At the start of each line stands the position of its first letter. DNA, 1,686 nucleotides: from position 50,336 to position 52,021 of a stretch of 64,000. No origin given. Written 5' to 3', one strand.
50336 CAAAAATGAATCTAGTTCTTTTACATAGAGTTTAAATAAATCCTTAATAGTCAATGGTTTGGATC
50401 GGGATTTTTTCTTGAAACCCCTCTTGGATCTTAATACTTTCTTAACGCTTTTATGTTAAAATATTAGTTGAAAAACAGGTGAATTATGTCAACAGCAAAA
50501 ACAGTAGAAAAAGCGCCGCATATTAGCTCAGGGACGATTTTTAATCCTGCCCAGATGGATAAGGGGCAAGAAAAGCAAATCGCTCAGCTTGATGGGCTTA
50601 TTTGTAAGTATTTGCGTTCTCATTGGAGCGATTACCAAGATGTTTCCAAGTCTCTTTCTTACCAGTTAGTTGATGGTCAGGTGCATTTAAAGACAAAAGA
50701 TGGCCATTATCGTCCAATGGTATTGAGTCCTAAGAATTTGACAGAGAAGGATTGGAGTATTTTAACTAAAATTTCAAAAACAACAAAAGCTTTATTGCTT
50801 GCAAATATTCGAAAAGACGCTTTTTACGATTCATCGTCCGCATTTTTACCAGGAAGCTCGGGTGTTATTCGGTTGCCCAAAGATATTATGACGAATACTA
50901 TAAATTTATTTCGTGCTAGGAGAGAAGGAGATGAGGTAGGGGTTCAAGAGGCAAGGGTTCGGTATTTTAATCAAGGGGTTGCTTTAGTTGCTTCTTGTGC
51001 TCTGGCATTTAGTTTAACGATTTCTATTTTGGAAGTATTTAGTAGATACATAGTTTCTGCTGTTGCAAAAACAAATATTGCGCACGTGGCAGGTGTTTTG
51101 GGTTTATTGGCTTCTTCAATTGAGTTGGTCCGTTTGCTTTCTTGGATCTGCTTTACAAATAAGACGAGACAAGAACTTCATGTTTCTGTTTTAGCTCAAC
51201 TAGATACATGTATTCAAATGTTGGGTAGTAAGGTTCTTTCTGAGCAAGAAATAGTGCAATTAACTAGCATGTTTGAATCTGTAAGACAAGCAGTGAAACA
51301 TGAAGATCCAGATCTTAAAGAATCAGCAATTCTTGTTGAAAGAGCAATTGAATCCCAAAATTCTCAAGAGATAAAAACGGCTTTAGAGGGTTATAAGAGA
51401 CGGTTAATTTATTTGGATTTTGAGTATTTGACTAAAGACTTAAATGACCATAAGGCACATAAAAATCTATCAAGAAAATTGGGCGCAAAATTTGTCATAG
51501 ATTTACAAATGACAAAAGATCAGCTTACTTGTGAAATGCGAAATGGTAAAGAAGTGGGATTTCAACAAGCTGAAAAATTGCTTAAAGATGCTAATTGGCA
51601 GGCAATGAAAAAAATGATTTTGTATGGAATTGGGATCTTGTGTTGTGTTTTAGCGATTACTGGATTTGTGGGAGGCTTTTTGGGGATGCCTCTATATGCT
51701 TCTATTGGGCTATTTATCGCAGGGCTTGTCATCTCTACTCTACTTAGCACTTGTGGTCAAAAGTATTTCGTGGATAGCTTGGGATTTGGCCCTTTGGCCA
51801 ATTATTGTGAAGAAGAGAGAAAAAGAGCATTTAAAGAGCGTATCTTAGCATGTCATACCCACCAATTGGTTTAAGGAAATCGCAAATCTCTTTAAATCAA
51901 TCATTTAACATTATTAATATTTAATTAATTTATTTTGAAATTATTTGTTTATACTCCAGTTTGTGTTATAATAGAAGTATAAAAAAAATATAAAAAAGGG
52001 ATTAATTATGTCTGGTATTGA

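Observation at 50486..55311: Tandem three-member paralog family with mid-protein and C-terminal bilobed hydrophobic domains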

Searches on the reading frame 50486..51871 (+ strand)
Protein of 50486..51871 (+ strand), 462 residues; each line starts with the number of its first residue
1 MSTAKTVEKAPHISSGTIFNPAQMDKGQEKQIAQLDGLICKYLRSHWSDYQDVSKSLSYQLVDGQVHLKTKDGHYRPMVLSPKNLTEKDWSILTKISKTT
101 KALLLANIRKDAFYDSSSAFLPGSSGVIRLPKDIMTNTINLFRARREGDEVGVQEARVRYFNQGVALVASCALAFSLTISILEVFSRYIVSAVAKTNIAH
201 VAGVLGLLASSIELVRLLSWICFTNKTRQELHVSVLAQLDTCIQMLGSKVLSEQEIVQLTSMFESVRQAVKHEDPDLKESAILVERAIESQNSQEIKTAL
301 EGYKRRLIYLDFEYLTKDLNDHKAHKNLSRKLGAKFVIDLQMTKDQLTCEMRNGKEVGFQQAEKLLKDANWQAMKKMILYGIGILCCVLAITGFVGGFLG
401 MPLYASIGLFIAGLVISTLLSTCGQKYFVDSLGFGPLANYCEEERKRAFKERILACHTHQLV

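Call 8: search_protein_families(library=pfam, proteins=[window:50486-51871:+], max_evalue=1)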
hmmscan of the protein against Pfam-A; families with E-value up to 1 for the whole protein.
window:50486-51871:+ (462 aa): 2 families
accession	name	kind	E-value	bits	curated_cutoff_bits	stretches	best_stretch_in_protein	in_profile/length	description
PF00957.27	Synaptobrevin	-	0.064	13.5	26.4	1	360-395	52-87/89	Synaptobrevin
PF11026.13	DUF2721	-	0.93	9.8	28.3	0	149-212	51-114/129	Protein of unknown function (DUF2721)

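Call 15: find_homologous_proteins(query=window:50486-51871:+, max_evalue=0.01)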
Query window:50486-51871:+ (462 aa): 1 proteins with E <= 0.01 among 8000 candidates.
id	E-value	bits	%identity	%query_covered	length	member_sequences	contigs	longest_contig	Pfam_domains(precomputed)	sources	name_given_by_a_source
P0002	0.0e+0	1026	100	100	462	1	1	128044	-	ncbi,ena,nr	ncbi:MAG: hypothetical protein K940chlam8_00123 [Chlamydiae bacterium]|nr:hypothetical protein [Chla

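Call 42: find_homologous_proteins(query=A3, max_evalue=0.01)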
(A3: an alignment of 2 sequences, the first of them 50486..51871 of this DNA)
Query A3 (2 sequences) (462 aa, profile of the alignment): 2 proteins with E <= 0.01 among 8000 candidates.
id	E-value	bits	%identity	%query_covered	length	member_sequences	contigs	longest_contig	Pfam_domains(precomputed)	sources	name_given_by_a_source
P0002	4.1e-264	895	100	100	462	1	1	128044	-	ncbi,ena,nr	ncbi:MAG: hypothetical protein K940chlam8_00123 [Chlamydiae bacterium]|nr:hypothetical protein [Chla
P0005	1.2e-255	867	31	94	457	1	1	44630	-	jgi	jgi:hypothetical protein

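Call 53: search_protein_families(library=ncbifam, proteins=[window:50486-51871:+, P0005], max_evalue=1)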
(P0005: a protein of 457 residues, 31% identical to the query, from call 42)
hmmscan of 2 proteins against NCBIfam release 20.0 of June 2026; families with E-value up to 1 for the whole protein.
window:50486-51871:+ (462 aa): 2 families
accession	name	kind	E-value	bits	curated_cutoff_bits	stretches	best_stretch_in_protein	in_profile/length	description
NF046005.2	near_gluc_PtsG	equivalog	0.031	14.6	45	1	343-395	29-81/85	MPN207a family PTS transporter accessory protein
NF003975.0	PRK05467.1-4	equivalog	0.11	11.9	180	1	216-264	169-217/226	Fe2+-dependent dioxygenase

P0005 (457 aa): 2 families
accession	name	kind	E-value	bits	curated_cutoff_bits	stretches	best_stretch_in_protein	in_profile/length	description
NF011902.0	PRK15375.1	equivalog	0.0051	15.2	1118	1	280-371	69-159/543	SPI-1 type III secretion system effector GTPase-activating protein SptP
NF012163.2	BaeS_SmeS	equivalog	0.046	12.6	500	1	268-347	44-120/457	sensor histidine kinase efflux regulator BaeS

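Call 57: find_related_loci(query=A5, collection=metagenome_contigs, flank=10000)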
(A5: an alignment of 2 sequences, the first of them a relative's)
Query A5 (462 aa) in metagenome_contigs; peptide patterns used: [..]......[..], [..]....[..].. (x = any residue, [..] = any of these).
538 stretches matched a pattern, but none encodes a relative of the query by tblastn (E <= 1e-3).

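Call 58: predict_structure(alignment_id=A5)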
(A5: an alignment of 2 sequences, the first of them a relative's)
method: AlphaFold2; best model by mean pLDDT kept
length: 462 residues; sequences in the alignment: 2
mean_pLDDT: 54.1   pTM: 0.36
mean pLDDT of the five models: 54.1, 53.9, 52.8, 52.1, 50.8
residues with pLDDT >= 90: 0; 70-90: 135; 50-70: 90; < 50: 237
segments of 3 or more residues with pLDDT < 50: 1-25, 107-135, 160-162, 164-225, 318-340, 369-381, 393-462
pLDDT, mean of each block of 10 residues (from residue 1): 22 28 52 79 79 71 66 71 67 75 51 29 37 49 54 53 45 40 33 36 43 46 49 71 72 79 77 72 86 84 84 60 36 35 66 77 62 46 50 46 45 42 33 32 35 29 25
secondary structure, 60 per line:
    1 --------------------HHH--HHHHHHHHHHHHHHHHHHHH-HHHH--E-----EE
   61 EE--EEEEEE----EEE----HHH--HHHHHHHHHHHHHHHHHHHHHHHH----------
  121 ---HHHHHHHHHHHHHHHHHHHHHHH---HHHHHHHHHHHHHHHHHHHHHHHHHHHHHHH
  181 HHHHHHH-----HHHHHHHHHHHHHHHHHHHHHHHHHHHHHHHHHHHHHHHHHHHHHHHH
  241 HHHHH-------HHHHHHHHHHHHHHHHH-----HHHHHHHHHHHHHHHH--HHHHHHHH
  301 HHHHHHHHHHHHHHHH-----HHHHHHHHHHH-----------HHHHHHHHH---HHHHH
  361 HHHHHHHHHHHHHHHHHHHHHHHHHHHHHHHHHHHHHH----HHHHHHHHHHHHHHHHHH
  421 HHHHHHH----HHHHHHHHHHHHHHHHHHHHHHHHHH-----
elements in order: H26-45 H47-50 E59-62 E65-70 E75-77 H87-110 H124-146 H150-187 H193-245 H253-269 H275-290 H293-316 H322-332 H344-352 H356-398 H403-427 H432-457

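Call 78: fold_search(model_id=the predicted structure, library=pdb)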
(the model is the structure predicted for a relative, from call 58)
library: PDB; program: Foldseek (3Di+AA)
matches with E <= 10: 246; with E <= 0.001: 0
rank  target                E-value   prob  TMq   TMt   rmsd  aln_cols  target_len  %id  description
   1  2yfa_A                2.4e-01  0.35  0.15  0.24  16.8       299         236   12  X-ray structure of McpS ligand binding domain in complex with malate (released 2012-04-18)
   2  4tql_A                3.3e-01  0.15  0.10  0.17  31.4       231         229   13  Computationally designed three helix bundle (released 2014-10-15)
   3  8soi_A                3.8e-01  0.09  0.10  0.09  42.5       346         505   13  Structure of human ULK1 complex core (2:1:1 stoichiometry) (released 2023-06-21)
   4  2yfb_A                6.0e-01  0.28  0.16  0.26  16.4       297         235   12  X-ray structure of McpS ligand binding domain in complex with succinate (released 2012-04-18)
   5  2yfb_B                6.0e-01  0.21  0.14  0.23  16.4       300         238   13  X-ray structure of McpS ligand binding domain in complex with succinate (released 2012-04-18)
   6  4tql_B                6.9e-01  0.11  0.10  0.18  32.4       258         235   11  Computationally designed three helix bundle (released 2014-10-15)
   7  8fbj                  7.2e-01  0.21  0.16  0.22  25.1       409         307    9  Improving the secretion of designed protein assemblies through negative design of cryptic transmembrane domains (released 2023-03-22)
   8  3o1i_A                9.5e-01  0.15  0.13  0.20  19.4       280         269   14  Crystal Structure of the TorS sensor domain - TorT complex in the absence of ligand (released 2011-12-21)
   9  5m4y_A                1.4e+00  0.09  0.10  0.20  22.2       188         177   14  Crystal structure of the Sec3/Sso2 complex at 2.20 angstrom resolution (released 2017-02-08)
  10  1o9d_A                1.5e+00  0.09  0.10  0.17  20.7       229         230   11  Structural view of a fungal toxin acting on a 14-3-3 regulatory complex (released 2003-03-06)
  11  7lu7_CCC              1.5e+00  0.04  0.09  0.12  26.0       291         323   12  Human TDO (hTDO) in complex with NLG919 analog (released 2022-08-24)
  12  8z9x_A                1.7e+00  0.08  0.14  0.12  28.1       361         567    9  Cryo-EM structure of Phytanoyl-CoA-bound human very long-chain fatty acid ABC transporter ABCD3 (released 2024-09-18)
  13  4nqi_D                1.7e+00  0.08  0.11  0.20  32.0       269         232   12  Structure of the N-terminal I-BAR domain (1-259) of D.Discoideum IBARa (released 2014-02-05)
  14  1o9e                  1.7e+00  0.07  0.10  0.16  22.4       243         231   12  Structural view of a fungal toxin acting on a 14-3-3 regulatory complex (released 2003-03-06)
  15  6a6n                  1.7e+00  0.06  0.10  0.09  29.1       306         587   13  Crystal structure of an inward-open apo state of the eukaryotic ABC multidrug transporter CmABCB1 (released 2019-01-16)
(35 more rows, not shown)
